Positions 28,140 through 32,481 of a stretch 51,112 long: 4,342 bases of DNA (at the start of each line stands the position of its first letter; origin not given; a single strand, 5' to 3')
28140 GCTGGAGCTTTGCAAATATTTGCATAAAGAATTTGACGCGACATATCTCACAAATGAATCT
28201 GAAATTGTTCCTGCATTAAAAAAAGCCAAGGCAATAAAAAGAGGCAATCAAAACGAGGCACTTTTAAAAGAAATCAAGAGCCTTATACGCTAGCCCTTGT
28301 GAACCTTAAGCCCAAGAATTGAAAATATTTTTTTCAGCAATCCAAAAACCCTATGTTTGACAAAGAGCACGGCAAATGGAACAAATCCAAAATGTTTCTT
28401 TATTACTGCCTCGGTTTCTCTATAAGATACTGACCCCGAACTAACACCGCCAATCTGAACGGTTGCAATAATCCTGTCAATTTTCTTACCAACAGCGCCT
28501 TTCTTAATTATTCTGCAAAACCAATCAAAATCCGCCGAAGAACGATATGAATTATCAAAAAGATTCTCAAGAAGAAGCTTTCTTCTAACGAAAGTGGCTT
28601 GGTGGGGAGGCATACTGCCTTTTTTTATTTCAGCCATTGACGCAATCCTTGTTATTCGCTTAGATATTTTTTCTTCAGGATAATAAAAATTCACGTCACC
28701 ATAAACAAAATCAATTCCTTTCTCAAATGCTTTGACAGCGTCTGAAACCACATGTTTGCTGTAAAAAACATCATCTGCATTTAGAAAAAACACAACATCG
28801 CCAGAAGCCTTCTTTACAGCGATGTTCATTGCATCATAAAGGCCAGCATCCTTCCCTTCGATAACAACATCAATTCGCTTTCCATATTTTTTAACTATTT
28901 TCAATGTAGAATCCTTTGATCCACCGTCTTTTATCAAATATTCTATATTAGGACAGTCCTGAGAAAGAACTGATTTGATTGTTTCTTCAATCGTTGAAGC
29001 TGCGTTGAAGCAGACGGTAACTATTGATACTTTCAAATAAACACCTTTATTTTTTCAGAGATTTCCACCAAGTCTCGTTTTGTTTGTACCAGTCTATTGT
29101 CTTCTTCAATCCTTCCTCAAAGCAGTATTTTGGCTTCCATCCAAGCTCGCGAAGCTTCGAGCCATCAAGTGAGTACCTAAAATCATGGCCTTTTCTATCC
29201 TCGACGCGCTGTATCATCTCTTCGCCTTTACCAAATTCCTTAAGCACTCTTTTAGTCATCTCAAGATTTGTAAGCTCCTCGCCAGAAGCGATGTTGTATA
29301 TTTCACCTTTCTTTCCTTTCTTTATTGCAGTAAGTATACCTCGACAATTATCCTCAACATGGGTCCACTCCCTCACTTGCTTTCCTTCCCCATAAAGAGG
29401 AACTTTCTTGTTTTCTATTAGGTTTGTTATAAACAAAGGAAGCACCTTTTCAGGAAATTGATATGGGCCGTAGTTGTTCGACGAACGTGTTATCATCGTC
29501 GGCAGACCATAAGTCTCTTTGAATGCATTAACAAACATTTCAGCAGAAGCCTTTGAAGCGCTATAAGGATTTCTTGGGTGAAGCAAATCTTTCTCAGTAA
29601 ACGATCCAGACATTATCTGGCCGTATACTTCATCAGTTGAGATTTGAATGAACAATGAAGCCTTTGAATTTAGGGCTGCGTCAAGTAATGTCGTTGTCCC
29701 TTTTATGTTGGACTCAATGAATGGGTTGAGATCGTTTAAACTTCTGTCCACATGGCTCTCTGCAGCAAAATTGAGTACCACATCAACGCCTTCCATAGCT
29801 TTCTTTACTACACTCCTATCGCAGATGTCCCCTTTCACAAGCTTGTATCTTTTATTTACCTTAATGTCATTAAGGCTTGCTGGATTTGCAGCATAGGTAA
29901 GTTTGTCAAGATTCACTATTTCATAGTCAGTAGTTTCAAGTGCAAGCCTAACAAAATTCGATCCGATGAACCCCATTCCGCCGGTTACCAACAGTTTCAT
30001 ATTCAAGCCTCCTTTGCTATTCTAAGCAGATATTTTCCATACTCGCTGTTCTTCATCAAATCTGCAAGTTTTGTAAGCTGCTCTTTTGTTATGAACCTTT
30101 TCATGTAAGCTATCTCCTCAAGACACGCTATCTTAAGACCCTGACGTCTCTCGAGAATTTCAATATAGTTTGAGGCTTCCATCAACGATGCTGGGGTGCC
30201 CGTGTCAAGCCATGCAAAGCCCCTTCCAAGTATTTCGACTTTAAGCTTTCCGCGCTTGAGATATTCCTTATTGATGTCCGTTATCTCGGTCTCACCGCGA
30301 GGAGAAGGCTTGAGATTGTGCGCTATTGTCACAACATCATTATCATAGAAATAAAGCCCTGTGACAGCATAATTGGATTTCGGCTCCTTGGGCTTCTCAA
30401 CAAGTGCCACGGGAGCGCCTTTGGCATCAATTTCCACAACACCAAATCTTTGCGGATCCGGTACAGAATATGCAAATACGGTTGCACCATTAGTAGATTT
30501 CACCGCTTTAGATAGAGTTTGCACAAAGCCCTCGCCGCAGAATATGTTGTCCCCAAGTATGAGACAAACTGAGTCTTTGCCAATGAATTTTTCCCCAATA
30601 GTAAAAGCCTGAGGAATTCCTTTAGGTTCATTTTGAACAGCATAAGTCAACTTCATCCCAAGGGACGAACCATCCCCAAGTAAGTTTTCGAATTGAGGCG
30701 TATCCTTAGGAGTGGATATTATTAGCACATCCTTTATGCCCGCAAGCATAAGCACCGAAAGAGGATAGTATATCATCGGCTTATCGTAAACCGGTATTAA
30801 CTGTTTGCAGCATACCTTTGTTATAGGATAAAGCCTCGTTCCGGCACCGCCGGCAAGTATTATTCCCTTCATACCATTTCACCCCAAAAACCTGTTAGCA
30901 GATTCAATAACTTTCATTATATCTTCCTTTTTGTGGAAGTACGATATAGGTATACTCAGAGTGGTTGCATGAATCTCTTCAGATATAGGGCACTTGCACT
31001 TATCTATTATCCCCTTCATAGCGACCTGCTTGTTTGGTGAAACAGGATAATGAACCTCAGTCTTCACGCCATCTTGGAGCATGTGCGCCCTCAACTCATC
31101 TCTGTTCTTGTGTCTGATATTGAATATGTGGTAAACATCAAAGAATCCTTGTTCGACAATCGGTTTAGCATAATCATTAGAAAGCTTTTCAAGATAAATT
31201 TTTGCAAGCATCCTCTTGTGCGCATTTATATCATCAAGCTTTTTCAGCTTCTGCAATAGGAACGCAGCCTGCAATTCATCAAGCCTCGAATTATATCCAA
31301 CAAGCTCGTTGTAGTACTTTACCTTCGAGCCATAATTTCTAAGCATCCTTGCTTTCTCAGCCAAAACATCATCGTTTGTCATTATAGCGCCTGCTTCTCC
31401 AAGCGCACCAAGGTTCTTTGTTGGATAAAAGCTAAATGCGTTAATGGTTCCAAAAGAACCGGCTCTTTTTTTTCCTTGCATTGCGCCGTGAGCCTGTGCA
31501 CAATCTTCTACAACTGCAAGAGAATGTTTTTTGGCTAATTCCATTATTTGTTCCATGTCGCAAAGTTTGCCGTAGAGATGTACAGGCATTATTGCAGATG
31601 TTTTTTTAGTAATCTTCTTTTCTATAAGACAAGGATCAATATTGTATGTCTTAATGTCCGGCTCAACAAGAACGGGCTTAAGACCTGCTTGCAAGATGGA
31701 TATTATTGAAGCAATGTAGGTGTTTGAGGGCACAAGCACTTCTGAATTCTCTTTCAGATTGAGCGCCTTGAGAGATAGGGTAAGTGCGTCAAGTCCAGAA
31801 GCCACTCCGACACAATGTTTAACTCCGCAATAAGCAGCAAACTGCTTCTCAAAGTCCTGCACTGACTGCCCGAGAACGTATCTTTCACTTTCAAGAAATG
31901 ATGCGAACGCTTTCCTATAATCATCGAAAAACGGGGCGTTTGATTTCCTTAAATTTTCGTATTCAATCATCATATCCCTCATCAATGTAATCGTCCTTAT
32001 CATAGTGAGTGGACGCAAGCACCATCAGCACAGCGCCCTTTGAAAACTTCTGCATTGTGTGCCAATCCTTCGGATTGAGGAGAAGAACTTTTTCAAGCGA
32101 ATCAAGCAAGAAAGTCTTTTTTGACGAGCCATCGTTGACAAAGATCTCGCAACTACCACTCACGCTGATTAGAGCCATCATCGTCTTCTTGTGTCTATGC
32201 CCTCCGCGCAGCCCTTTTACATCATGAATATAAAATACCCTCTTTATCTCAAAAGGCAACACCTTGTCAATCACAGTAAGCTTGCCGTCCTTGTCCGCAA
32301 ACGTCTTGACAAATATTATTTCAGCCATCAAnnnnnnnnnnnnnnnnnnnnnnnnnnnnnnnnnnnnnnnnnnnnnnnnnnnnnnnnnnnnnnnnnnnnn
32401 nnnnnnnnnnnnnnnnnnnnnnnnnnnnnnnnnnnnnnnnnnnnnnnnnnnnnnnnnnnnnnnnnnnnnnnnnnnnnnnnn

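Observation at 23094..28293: aglB - alg7-type GPT - GT10 fucosyltransferase - alg14 - alg13 in one co-directional block: a eukaryote-style N-glycan core module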

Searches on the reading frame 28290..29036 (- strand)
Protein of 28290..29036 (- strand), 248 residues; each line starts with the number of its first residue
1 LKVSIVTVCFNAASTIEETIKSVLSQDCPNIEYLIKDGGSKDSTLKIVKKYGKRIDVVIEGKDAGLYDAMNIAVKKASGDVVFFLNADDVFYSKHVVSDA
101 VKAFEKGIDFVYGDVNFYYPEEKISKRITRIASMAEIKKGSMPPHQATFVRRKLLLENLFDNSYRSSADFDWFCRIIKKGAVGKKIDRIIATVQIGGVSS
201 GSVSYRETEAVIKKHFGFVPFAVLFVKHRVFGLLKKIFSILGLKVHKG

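Call 5: search_protein_families(library=pfam, proteins=[window:28290-29036:-], max_evalue=0.01)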
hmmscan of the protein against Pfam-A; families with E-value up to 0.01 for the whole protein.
window:28290-29036:- (248 aa): 3 families
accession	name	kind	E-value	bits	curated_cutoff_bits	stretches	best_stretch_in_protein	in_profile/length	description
PF00535.33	Glycos_transf_2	-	1.4e-27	97.1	23.3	1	4-142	1-132/168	Glycosyl transferase family 2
PF13641.12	Glyco_tranf_2_3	-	5.9e-08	33.4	27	1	3-173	3-189/230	Glycosyltransferase like family 2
PF10111.15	Glyco_tranf_2_2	-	3.3e-07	30.5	27.3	1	9-92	5-95/276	Glycosyltransferase like family 2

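Call 24: search_protein_families(library=ncbifam, proteins=[window:28290-29036:-], max_evalue=1e-8)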
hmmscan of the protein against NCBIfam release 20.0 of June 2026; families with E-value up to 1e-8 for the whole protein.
window:28290-29036:- (248 aa): 8 families
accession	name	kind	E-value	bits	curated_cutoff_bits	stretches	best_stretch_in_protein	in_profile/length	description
TIGR04009.1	wcaE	equivalog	7.3e-21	74.6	369.2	1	1-201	1-203/248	colanic acid biosynthesis glycosyltransferase WcaE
NF047683.1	TeichurnBiosyTuaG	equivalog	6.9e-16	58.6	400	1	2-115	7-123/252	teichuronic acid biosynthesis protein TuaG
NF007482.0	PRK10073.1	equivalog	4.1e-13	49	423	1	2-128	7-135/334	glycosyltransferase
TIGR03937.1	PgaC_IcaA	equivalog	5.9e-13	48.5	422.3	1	2-94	46-141/407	poly-beta-1,6-N-acetyl-D-glucosamine synthase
TIGR04283.1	glyco_like_mftF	equivalog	1.2e-12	48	182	1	3-155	1-148/221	TIGR04283 family arsenosugar biosynthesis glycosyltransferase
NF053739.1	GlytfEpsEBac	equivalog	3.7e-12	45.8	450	1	2-183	2-192/265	glycosyltransferase EpsE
NF050050.1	ProtGlycPglI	equivalog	2.9e-10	40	500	1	2-115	3-119/306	GalNAc(5)-diNAcBac-PP-undecaprenol beta-1,3-glucosyltransferase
NF041394.1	GtaseAglG_Halo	equivalog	1.1e-09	38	440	1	1-106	1-109/304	glucosyl-dolichyl phosphate glucuronosyltransferase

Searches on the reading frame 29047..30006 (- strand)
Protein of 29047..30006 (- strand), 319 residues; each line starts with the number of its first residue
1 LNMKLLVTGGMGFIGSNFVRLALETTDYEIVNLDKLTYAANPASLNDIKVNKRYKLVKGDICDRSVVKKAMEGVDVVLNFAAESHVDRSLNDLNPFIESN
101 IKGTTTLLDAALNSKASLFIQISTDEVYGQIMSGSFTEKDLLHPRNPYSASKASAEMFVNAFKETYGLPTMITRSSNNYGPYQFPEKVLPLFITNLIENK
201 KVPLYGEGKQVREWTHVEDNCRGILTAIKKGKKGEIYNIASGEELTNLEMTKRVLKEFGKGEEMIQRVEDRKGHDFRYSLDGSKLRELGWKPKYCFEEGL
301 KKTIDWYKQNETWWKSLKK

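Call 5: search_protein_families(library=pfam, proteins=[window:29047-30006:-], max_evalue=0.01)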
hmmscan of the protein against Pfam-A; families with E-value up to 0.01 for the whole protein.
window:29047-30006:- (319 aa): 9 families
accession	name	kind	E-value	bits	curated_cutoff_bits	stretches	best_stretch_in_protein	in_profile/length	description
PF16363.11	GDP_Man_Dehyd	-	9.3e-73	246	27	1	6-303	1-332/332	GDP-mannose 4,6 dehydratase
PF01370.27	Epimerase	-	1e-63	215.4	20.9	1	6-240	2-240/240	NAD dependent epimerase/dehydratase family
PF01073.25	3Beta_HSD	-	9e-25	87.7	22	1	6-229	1-230/280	3-beta hydroxysteroid dehydrogenase/isomerase family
PF02719.21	Polysacc_synt_2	-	3.9e-22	79.2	20.2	1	5-263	1-252/293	Polysaccharide biosynthesis protein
PF04321.23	RmlD_sub_bind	-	1.4e-20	74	27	1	3-270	1-243/287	RmlD substrate binding domain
PF07993.18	NAD_binding_4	-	3.3e-14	53.1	20.1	1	7-177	1-206/258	Male sterility protein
PF13460.12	NAD_binding_10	-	2.5e-10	41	27.2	1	9-159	1-131/184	NAD(P)H-binding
PF00106.31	adh_short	-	1.6e-05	24.9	26.6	1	6-165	4-166/195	short chain dehydrogenase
PF05368.20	NmrA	-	0.00012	22.2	27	1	2-113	2-96/298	NmrA-like family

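Call 23: search_protein_families(library=ncbifam, proteins=[window:29047-30006:-], max_evalue=0.00001)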
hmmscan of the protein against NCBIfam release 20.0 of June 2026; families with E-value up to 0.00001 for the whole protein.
window:29047-30006:- (319 aa): 28 families (the best 25 are shown)
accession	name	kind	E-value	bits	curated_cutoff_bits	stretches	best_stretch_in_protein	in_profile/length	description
TIGR01181.1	dTDP_gluc_dehyt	equivalog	1.3e-134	448.4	365.1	1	4-317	1-321/321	dTDP-glucose 4,6-dehydratase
NF007490.0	PRK10084.1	subfamily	1.3e-93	313.9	649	1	3-318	1-345/361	dTDP-glucose 4,6-dehydratase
NF007582.0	PRK10217.1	equivalog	2.2e-91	306.6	698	1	4-317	3-341/355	dTDP-glucose 4,6-dehydratase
TIGR04180.1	EDH_00030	hypoth_equivalog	8e-43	146.6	475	1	6-294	2-296/297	NAD-dependent 4,6-dehydratase LegB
TIGR01179.1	galE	equivalog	5e-36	124.2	262.3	1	4-311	1-329/332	UDP-glucose 4-epimerase GalE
TIGR02622.1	CDP_4_6_dhtase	equivalog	6.4e-29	101.2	278.45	1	3-310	5-333/352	CDP-glucose 4,6-dehydratase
TIGR02197.1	heptose_epim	equivalog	7.5e-25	87.7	274.6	1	5-309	1-315/316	ADP-glyceromanno-heptose 6-epimerase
TIGR03466.1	HpnA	hypoth_equivalog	5.1e-24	84.8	367.65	1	3-254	1-242/327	hopanoid-associated sugar epimerase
NF011728.1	PRK15181.1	equivalog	5.3e-23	81.6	760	1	4-310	17-340/348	Vi polysaccharide biosynthesis UDP-N-acetylglucosaminuronic acid C-4 epimerase TviC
NF047922.1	GDPFucSynFcl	equivalog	1e-19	71.2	500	1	91-311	70-305/308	GDP-L-fucose synthase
TIGR01472.1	gmd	equivalog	1.3e-19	70.7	415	1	6-263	4-273/342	GDP-mannose 4,6-dehydratase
NF007956.0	PRK10675.1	subfamily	2.8e-19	69.5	394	1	3-160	1-161/338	UDP-glucose 4-epimerase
NF008872.0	PRK11908.1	equivalog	5.2e-19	68.5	294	1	3-256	2-269/349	bifunctional UDP-4-keto-pentose/UDP-xylose synthase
NF042422.1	oxyalk_red_OleD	equivalog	2.9e-17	63.1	580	1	3-258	1-250/329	2-alkyl-3-oxoalkanoate reductase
TIGR01777.1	yfcH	hypoth_equivalog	5.5e-16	59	207.35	1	6-259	2-242/292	TIGR01777 family oxidoreductase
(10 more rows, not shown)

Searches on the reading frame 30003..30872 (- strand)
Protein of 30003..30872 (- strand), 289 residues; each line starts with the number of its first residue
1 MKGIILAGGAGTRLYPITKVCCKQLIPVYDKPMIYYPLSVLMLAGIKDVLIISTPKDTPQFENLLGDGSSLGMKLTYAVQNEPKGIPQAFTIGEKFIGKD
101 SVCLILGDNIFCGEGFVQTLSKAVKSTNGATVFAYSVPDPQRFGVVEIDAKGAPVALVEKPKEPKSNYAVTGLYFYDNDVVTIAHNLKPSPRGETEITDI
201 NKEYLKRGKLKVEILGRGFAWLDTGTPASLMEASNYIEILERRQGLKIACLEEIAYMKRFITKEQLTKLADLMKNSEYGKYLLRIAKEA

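Call 5: search_protein_families(library=pfam, proteins=[window:30003-30872:-], max_evalue=0.01)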
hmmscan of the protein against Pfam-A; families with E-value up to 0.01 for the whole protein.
window:30003-30872:- (289 aa): 2 families
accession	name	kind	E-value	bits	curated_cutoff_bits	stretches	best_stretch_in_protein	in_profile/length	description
PF00483.29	NTP_transferase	-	2.3e-73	247.2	21.2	1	2-237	1-242/245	Nucleotidyl transferase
PF12804.13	NTP_transf_3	-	6.3e-09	36.6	27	1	3-134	1-121/160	MobA-like NTP transferase domain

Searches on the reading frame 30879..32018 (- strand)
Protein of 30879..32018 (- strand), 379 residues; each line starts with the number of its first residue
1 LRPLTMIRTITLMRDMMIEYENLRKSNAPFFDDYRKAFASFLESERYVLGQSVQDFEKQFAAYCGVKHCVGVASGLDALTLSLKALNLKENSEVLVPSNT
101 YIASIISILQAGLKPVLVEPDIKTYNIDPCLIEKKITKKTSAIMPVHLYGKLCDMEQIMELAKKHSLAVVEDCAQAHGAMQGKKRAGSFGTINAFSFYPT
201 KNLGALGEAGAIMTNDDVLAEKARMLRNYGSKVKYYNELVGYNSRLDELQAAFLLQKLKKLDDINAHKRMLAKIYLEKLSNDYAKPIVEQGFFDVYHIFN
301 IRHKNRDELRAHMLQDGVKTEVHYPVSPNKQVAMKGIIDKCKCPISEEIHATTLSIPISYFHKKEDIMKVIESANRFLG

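Call 5: search_protein_families(library=pfam, proteins=[window:30879-32018:-], max_evalue=0.01)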
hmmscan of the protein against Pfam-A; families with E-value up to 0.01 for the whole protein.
window:30879-32018:- (379 aa): 5 families
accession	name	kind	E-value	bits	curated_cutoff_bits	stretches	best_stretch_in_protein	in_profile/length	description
PF01041.23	DegT_DnrJ_EryC1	-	1.5e-104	350.6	19.8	1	35-373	8-358/360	DegT/DnrJ/EryC1/StrS aminotransferase family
PF00155.27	Aminotran_1_2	-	1.3e-06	28.3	19.7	1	44-229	35-248/361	Aminotransferase class I and II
PF01053.26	Cys_Met_Meta_PP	-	1.1e-05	24.7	27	1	54-180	55-181/381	Cys/Met metabolism PLP-dependent enzyme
PF00266.25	Aminotran_5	-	0.0022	17.4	21.5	1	71-181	69-184/371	Aminotransferase class-V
PF01212.27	Beta_elim_lyase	-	0.0064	16.3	27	0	42-234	23-231/288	Beta-eliminating lyase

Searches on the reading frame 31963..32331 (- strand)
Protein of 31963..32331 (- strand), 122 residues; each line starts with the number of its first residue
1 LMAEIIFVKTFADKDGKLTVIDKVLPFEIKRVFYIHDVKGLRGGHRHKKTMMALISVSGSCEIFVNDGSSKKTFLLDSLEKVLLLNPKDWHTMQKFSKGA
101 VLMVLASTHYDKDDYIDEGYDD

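Call 9: search_protein_families(library=pfam, proteins=[window:31963-32331:-], max_evalue=0.001)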
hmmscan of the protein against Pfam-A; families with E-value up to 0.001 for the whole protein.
window:31963-32331:- (122 aa): 1 family
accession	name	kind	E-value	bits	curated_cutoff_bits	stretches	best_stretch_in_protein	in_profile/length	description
PF05523.17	FdtA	-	6.3e-35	120.3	23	1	4-118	4-122/131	WxcM-like, C-terminal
